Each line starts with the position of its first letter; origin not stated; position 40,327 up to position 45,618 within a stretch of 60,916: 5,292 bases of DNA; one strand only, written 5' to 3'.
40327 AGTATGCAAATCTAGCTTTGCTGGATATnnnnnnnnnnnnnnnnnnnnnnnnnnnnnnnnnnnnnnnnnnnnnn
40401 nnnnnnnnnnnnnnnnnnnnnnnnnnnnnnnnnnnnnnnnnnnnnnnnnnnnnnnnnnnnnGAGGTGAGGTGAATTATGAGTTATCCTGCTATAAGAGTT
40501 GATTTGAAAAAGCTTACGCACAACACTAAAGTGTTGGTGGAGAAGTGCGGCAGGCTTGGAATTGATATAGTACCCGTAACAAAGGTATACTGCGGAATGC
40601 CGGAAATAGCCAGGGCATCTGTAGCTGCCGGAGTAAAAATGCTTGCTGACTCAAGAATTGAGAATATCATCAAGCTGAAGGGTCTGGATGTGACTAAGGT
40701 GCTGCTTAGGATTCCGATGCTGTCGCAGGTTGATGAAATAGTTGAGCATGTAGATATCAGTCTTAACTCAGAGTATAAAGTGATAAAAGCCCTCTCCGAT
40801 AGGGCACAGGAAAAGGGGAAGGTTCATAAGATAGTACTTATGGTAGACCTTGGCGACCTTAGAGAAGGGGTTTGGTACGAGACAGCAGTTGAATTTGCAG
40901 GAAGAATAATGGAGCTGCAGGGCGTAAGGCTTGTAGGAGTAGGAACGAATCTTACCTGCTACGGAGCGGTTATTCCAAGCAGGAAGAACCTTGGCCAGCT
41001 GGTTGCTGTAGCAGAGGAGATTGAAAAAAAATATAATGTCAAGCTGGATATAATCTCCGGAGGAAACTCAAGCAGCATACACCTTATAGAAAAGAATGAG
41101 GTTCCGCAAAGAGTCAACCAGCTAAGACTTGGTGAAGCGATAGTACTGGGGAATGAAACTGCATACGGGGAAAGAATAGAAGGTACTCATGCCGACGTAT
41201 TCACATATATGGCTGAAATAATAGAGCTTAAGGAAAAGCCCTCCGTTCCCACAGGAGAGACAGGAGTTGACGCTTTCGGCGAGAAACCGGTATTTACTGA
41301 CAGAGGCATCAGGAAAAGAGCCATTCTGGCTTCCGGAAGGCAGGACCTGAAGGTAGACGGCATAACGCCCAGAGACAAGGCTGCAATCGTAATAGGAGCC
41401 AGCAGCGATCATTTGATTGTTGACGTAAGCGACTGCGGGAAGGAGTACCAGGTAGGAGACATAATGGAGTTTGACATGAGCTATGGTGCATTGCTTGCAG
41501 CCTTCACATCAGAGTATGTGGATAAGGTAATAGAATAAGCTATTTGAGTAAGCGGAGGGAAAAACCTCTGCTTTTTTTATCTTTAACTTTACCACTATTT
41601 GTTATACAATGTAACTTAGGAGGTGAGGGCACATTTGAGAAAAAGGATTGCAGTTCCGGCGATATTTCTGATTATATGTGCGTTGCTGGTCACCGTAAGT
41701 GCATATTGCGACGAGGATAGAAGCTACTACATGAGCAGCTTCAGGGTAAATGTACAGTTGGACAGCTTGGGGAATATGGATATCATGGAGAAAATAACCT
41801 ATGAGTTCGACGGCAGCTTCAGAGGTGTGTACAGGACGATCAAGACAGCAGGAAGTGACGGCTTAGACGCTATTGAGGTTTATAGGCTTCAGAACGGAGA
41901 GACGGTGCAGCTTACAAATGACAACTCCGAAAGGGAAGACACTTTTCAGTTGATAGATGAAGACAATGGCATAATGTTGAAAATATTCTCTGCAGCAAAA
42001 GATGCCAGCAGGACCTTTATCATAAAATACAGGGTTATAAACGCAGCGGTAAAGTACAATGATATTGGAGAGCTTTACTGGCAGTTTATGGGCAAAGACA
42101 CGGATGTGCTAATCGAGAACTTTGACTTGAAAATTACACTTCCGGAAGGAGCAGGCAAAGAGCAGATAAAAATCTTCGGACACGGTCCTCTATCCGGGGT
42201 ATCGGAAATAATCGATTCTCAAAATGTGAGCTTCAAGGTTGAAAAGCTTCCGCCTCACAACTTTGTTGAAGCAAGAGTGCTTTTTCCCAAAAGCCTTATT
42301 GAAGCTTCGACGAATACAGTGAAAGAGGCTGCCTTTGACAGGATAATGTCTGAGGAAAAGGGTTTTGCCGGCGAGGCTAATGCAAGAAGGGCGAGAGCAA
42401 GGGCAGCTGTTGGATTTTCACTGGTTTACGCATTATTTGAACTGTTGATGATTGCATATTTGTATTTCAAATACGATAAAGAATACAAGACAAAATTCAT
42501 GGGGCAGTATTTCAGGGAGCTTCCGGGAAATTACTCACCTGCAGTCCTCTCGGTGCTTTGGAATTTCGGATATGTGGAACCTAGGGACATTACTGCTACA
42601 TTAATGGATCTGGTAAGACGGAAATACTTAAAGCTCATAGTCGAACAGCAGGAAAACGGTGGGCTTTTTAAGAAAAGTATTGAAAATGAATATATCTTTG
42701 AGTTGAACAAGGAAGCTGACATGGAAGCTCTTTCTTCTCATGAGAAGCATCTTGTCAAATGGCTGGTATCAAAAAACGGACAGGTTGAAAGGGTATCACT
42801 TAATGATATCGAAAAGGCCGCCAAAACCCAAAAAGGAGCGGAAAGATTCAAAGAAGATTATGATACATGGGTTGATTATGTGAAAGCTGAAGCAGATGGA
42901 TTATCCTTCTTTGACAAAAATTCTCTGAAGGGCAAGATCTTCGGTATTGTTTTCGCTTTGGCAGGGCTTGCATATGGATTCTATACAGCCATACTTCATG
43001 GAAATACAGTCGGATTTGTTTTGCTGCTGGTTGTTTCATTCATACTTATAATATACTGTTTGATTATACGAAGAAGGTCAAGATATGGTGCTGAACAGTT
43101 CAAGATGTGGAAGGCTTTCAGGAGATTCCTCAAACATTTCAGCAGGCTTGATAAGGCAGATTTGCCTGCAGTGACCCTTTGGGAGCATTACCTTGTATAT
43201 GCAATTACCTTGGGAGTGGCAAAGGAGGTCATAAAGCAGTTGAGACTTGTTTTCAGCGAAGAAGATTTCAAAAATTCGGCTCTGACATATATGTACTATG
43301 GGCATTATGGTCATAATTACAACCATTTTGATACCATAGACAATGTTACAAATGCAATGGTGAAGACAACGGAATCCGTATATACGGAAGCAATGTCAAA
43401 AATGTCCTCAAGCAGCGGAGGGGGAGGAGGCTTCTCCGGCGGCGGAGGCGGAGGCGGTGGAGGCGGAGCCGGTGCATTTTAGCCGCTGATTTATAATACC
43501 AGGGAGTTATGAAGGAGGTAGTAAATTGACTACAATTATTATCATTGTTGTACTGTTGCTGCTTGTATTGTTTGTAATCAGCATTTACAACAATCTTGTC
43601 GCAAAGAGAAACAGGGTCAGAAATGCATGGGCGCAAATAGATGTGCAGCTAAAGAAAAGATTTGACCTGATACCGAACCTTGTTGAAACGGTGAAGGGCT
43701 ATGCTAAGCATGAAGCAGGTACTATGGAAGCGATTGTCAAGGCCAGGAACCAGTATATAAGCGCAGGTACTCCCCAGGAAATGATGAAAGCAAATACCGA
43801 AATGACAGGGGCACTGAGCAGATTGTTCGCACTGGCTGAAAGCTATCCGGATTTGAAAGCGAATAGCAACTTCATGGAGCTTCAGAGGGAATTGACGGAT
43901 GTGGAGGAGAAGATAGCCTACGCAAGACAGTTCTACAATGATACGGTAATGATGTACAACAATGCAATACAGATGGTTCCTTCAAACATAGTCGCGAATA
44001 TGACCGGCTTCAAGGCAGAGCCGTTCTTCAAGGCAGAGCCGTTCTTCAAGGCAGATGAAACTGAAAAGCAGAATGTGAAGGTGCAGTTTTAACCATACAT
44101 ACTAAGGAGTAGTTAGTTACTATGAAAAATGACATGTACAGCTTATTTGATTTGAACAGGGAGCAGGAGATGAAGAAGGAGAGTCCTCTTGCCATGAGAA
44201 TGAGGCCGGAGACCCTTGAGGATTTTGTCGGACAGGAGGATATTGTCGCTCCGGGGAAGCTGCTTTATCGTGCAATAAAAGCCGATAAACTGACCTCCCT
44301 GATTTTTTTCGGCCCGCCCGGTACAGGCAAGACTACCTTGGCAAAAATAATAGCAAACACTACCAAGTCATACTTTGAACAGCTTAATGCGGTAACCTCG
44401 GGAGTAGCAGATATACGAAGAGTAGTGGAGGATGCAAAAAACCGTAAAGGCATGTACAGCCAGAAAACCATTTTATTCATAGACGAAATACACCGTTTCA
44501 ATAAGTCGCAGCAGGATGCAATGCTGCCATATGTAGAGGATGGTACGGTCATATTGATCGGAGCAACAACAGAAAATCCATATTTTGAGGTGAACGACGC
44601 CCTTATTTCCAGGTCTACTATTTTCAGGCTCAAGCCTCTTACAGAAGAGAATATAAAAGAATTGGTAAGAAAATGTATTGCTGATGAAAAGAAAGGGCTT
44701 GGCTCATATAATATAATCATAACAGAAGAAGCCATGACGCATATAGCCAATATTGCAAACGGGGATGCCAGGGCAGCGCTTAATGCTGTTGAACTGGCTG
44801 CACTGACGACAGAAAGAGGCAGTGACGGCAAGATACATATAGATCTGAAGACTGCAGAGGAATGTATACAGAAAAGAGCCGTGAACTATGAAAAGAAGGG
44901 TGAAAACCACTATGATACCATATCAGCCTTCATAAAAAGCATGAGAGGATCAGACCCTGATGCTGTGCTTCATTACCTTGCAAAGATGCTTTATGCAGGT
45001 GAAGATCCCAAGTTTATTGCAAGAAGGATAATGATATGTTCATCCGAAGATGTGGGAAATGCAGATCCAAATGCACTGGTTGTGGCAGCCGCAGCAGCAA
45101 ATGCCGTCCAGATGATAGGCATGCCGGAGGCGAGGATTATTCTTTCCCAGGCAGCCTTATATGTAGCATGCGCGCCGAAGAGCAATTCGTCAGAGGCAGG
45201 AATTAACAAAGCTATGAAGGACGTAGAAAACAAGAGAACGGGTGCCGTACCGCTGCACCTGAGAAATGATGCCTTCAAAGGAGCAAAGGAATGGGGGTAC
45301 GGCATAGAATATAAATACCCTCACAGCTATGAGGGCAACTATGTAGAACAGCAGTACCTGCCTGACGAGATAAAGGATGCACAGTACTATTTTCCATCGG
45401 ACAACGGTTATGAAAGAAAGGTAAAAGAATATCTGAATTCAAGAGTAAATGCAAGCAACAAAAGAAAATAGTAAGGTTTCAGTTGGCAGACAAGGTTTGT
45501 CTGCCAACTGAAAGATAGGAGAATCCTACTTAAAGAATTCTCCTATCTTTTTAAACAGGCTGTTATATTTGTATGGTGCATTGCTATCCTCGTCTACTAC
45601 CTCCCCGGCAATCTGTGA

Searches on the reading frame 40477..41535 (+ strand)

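Call 52: search_protein_families(library=pfam, proteins=[window:40477-41535:+], max_evalue=0.001)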
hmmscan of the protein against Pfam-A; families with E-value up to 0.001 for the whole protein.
window:40477-41535:+ (353 aa): 1 family
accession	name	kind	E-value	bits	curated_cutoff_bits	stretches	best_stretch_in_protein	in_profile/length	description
PF01168.26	Ala_racemase_N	-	9.8e-27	94.5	24.1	1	8-224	1-217/220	Alanine racemase, N-terminal domain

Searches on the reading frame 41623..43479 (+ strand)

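Call 52: search_protein_families(library=pfam, proteins=[window:41623-43479:+], max_evalue=0.001)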
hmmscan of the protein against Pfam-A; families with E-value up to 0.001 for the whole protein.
window:41623-43479:+ (619 aa): 2 families
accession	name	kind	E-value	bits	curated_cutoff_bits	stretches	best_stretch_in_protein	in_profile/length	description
PF20990.2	DUF2207_C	-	1.1e-49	169.9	33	1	295-540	3-247/247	Predicted membrane protein (DUF2207) C-terminal domain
PF09972.14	DUF2207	-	3.4e-32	112.5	24.4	1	37-221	2-172/172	Predicted membrane protein (DUF2207) N-terminal domain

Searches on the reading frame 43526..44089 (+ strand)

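Call 52: search_protein_families(library=pfam, proteins=[window:43526-44089:+], max_evalue=0.001)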
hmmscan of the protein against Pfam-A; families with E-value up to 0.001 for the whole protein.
window:43526-44089:+ (188 aa): 1 family
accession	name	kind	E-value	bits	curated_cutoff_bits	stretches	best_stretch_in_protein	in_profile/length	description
PF04011.17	LemA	-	4.1e-60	202.4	26.2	1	34-188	1-149/149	LemA family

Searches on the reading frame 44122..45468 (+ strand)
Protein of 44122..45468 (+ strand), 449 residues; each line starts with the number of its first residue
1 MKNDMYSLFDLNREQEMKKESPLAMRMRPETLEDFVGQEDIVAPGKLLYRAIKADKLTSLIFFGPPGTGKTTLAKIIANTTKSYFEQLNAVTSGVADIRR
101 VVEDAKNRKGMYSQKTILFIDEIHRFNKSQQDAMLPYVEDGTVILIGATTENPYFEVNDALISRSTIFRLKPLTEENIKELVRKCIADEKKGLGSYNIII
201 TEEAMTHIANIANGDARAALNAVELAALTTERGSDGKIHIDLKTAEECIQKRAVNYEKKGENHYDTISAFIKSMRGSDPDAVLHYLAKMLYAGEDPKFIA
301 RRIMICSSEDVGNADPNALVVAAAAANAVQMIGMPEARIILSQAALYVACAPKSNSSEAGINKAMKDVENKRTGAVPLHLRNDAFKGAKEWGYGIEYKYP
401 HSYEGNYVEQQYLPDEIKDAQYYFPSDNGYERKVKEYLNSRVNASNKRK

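Call 32: list_cluster_members(proteins=[window:44122-45468:+, window:47283-48044:+, window:43526-44089:+, window:51278-52273:+])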
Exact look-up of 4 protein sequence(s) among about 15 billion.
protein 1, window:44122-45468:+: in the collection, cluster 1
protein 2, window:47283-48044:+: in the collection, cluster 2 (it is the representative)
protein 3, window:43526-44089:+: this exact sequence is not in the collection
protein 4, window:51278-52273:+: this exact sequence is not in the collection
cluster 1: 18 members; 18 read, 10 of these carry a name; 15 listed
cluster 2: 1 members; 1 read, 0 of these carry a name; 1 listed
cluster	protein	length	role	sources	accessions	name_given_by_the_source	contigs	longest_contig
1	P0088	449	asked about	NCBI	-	-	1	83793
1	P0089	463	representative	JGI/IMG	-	putative ATPase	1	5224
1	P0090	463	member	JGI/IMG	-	putative ATPase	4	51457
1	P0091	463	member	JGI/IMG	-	putative ATPase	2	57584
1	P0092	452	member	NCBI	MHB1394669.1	MAG: replication-associated recombination protein A [Clostridia bacterium]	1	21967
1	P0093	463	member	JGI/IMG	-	putative ATPase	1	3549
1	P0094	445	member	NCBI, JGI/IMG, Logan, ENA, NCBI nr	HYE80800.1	MAG TPA: replication-associated recombination protein A [Clostridia bacterium] | replication-associated recombination protein A [Clostridia bacterium]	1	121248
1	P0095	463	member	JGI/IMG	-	putative ATPase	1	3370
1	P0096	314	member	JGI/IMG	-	putative ATPase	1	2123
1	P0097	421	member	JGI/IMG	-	putative ATPase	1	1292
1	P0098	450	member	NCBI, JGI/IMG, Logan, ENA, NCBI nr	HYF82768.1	MAG TPA: replication-associated recombination protein A [Clostridia bacterium] | replication-associated recombination protein A [Clostridia bacterium]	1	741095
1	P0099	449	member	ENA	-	-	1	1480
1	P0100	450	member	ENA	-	-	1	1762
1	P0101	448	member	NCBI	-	-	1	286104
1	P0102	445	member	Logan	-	-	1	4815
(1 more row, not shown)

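Call 52: search_protein_families(library=pfam, proteins=[window:44122-45468:+], max_evalue=0.001)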
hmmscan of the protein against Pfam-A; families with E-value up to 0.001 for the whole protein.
window:44122-45468:+ (449 aa): 15 families
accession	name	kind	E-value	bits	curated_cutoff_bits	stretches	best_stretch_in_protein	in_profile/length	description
PF12002.13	MgsA_C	-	1e-70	237.4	27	1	276-439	1-164/167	MgsA AAA+ ATPase C terminal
PF16193.11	AAA_assoc_2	-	3.7e-30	104.4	34.3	1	195-275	2-81/81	AAA C-terminal domain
PF00004.35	AAA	-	3.1e-18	66.9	21.2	1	60-169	1-127/131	ATPase family associated with various cellular activities (AAA)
PF05496.18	RuvB_N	-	1.8e-17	64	27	1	27-147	1-118/159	Holliday junction DNA helicase RuvB P-loop domain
PF07728.20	AAA_5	-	1.3e-07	32.1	22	1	60-149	2-101/139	AAA domain (dynein-related subfamily)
PF13173.12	AAA_14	-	3.3e-07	30.8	27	1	60-174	5-124/129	AAA domain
PF01078.27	Mg_chelatase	-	1.4e-06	28.3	20.3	0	59-79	24-44/207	Magnesium chelatase, subunit ChlI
PF00158.32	Sigma54_activat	-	4.5e-06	26.9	20.2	0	110-152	87-131/168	Sigma-54 interaction domain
PF07724.20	AAA_2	-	3e-05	24.6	27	1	56-144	2-105/166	AAA domain (Cdc48 subfamily)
PF20720.3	nSTAND3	-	8.1e-05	22.8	27.2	1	58-121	18-72/155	Novel STAND NTPase 3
PF13401.12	AAA_22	-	0.00021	22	27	0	59-82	7-30/130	AAA domain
PF14532.12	Sigma54_activ_2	-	0.00029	21.5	25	1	60-141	24-96/138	Sigma-54 interaction domain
PF13604.12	AAA_30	-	0.00046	20.4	27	0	56-147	17-123/191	AAA domain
PF20030.5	bpMoxR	-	0.00047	19.7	27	0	33-129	12-112/205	MoxR domain in the MoxR-vWA-beta-propeller ternary systems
PF00005.33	ABC_tran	-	0.0005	21.1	25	0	60-125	14-77/137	ABC transporter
